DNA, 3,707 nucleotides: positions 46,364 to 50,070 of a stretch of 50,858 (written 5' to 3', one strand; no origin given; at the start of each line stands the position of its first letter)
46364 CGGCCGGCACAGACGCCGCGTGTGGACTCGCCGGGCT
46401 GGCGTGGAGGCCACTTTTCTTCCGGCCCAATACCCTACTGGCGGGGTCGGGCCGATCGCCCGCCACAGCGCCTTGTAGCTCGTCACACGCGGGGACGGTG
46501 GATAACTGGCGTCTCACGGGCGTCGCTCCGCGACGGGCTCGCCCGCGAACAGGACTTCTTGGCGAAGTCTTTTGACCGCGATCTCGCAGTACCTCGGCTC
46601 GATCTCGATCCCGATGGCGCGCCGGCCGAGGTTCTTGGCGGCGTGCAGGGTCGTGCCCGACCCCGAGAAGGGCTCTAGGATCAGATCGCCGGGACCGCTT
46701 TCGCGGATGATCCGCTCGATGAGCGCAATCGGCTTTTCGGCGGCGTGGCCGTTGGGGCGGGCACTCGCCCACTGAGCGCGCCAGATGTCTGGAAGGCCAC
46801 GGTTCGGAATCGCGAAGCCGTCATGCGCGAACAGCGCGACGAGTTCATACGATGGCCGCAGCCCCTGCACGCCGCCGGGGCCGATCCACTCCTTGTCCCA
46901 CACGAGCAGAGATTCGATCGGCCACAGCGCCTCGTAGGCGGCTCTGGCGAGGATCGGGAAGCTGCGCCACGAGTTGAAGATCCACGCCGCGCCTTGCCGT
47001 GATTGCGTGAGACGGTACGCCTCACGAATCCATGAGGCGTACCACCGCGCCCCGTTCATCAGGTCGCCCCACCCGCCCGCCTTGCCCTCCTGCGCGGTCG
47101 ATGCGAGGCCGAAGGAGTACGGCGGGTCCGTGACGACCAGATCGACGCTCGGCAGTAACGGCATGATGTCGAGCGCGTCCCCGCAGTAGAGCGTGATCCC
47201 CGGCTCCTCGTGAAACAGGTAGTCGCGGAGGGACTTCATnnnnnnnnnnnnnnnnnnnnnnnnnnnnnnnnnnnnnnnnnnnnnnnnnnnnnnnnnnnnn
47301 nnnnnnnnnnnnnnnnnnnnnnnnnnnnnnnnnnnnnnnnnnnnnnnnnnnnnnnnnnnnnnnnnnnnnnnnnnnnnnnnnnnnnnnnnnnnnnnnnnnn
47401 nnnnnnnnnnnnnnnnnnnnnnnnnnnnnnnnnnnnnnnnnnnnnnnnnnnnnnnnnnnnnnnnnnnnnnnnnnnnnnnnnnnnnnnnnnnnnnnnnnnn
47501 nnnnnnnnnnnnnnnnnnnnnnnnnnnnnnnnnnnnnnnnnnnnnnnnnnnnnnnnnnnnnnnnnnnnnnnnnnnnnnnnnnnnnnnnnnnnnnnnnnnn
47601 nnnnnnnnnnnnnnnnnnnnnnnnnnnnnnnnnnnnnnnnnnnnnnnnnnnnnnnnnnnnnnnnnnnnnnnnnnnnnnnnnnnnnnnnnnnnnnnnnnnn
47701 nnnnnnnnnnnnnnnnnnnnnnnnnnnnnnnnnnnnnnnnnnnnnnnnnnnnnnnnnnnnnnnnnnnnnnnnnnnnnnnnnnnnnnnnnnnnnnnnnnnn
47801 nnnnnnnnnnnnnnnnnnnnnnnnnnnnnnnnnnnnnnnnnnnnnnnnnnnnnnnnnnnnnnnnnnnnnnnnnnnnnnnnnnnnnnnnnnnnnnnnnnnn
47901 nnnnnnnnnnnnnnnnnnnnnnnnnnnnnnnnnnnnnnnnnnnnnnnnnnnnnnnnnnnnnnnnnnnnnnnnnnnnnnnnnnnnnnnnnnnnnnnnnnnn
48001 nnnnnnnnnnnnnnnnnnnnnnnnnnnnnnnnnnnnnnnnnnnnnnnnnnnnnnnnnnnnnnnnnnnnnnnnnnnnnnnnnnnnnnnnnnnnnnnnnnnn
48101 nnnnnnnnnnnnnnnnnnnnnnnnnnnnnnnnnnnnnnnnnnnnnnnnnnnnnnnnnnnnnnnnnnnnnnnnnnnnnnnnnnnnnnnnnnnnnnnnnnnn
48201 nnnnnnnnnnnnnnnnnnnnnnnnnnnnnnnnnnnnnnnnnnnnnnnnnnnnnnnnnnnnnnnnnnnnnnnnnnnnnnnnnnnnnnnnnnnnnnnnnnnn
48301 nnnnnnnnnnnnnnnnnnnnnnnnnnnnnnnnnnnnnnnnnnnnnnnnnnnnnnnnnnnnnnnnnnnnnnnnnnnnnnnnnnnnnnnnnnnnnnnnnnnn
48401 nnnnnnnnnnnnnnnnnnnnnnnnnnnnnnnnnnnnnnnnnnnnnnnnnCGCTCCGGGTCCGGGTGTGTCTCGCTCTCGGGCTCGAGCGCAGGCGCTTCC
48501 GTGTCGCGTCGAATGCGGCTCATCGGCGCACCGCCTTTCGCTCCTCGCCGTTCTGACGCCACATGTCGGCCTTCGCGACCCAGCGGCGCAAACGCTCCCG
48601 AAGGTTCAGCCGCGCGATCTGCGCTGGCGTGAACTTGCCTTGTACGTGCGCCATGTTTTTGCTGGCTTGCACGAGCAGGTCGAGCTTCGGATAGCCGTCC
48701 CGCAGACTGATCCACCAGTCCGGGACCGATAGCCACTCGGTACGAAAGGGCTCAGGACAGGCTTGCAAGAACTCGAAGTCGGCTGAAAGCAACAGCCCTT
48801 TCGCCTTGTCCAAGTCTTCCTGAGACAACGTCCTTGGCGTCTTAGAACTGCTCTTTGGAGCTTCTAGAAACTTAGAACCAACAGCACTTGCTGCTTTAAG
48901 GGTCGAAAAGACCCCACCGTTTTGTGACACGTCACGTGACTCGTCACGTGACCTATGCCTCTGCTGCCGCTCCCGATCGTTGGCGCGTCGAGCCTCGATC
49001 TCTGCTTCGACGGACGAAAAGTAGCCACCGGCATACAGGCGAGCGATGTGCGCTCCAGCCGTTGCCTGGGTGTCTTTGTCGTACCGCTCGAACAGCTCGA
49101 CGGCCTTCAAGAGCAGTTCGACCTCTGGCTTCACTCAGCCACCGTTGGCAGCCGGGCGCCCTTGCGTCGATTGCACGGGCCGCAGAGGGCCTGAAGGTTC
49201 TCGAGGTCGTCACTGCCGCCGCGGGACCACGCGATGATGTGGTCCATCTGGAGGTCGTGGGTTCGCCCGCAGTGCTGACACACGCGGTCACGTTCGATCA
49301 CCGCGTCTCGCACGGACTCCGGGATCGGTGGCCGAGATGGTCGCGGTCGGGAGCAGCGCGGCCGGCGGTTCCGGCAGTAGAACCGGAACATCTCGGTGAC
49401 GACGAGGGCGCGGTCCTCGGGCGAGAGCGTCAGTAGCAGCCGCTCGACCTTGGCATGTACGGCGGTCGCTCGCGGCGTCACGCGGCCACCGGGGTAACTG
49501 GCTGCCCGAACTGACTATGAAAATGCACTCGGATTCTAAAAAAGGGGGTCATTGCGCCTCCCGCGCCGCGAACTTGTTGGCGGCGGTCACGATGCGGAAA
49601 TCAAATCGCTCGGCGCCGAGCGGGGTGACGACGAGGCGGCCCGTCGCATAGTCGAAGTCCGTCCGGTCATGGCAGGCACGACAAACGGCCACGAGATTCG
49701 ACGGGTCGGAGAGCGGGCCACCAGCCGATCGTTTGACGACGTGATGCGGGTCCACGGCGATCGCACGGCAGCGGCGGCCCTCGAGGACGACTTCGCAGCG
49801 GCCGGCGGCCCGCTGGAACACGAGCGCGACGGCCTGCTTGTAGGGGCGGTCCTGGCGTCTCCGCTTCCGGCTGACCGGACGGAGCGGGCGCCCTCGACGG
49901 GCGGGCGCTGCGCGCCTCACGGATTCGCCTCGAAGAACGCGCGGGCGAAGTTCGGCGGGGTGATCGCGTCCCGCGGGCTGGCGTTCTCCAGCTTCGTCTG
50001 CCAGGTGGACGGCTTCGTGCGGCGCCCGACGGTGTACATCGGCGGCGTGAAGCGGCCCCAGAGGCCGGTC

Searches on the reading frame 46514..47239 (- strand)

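Call 50: search_protein_families(library=pfam, max_evalue=0.01, proteins=[window:46514-47239:-])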
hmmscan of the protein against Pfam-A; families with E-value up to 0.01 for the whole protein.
window:46514-47239:- (241 aa): 2 families
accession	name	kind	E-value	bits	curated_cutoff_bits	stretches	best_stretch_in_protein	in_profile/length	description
PF01555.25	N6_N4_Mtase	-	4e-32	112.4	26.7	1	32-223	1-221/221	DNA methylase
PF01170.24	UPF0020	-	0.00013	22.2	22.3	0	15-45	105-135/197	RMKL-like, methyltransferase domain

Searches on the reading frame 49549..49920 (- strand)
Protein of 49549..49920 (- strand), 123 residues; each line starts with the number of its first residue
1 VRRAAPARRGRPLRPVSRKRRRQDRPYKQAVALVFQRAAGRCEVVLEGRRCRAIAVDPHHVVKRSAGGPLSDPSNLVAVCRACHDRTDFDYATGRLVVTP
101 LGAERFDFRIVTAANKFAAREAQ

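Call 81: search_protein_families(library=phrogs, max_evalue=0.001, proteins=[window:49549-49920:-])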
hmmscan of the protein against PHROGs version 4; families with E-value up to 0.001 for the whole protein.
window:49549-49920:- (123 aa): 10 families
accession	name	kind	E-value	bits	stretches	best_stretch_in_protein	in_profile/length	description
phrog_740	-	DNA, RNA and nucleotide metabolism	1.7e-11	44.7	1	18-86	17-83/332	HNH endonuclease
phrog_333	-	DNA, RNA and nucleotide metabolism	4.3e-10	40.9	1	18-86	10-77/138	HNH endonuclease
phrog_589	-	DNA, RNA and nucleotide metabolism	4.5e-10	40.6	1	5-86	57-137/179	HNH endonuclease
phrog_7370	-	DNA, RNA and nucleotide metabolism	7.7e-09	36.6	1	21-92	23-88/115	HNH endonuclease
phrog_144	-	DNA, RNA and nucleotide metabolism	9.8e-09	36.1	1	17-87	62-132/175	HNH endonuclease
phrog_2323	-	DNA, RNA and nucleotide metabolism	2e-05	25.5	1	17-95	14-91/113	HNH endonuclease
phrog_15103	-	unknown function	2.2e-05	25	1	18-88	185-255/280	-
phrog_7785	-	DNA, RNA and nucleotide metabolism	2.5e-05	25.3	1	9-87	41-111/147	HNH endonuclease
phrog_119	-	DNA, RNA and nucleotide metabolism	2.7e-05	24.2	1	17-90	181-257/443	HNH endonuclease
phrog_15522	-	DNA, RNA and nucleotide metabolism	9.2e-05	23.6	1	45-86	35-76/108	HNH endonuclease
